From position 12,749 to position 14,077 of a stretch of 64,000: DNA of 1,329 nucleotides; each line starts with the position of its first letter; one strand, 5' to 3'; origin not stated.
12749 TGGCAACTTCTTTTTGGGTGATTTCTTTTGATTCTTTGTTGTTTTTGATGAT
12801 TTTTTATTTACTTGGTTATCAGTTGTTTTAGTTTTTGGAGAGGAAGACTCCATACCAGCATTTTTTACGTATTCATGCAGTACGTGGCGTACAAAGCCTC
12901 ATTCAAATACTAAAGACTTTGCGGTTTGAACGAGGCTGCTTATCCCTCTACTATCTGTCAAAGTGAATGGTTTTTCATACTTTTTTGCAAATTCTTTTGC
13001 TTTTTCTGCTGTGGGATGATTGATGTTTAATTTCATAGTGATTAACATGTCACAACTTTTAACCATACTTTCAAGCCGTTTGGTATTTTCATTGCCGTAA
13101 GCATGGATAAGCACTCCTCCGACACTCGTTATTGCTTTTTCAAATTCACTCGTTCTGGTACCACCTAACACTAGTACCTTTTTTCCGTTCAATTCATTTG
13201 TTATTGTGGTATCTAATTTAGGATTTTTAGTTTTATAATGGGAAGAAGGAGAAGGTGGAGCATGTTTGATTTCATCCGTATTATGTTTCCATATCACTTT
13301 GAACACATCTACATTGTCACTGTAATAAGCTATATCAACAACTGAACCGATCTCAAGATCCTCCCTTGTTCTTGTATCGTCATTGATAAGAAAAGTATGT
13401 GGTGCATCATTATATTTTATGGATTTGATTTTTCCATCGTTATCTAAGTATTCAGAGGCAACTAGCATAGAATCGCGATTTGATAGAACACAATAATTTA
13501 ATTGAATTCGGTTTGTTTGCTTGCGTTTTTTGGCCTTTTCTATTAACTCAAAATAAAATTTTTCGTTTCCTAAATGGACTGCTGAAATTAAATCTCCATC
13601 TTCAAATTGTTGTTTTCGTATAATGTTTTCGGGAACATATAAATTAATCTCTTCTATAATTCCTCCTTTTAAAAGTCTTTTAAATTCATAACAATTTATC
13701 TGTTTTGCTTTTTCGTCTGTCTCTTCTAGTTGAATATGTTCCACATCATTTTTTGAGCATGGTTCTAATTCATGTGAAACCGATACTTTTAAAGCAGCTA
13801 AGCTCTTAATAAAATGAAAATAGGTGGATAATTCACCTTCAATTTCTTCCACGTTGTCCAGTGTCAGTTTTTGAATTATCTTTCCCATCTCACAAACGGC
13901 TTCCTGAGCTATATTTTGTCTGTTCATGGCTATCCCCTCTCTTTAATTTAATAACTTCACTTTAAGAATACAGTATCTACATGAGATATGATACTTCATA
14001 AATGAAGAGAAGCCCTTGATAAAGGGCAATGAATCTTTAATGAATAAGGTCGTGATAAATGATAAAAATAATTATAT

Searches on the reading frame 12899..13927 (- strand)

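Call 81: search_protein_families(library=pfam, proteins=[window:12899-13927:-], max_evalue=0.0001)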
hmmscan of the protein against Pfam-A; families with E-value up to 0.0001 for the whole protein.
window:12899-13927:- (342 aa): 1 family
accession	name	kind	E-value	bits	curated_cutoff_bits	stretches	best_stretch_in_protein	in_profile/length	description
PF10087.14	DUF2325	-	3.9e-13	49.8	33.6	1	250-335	1-90/94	Uncharacterized protein conserved in bacteria (DUF2325)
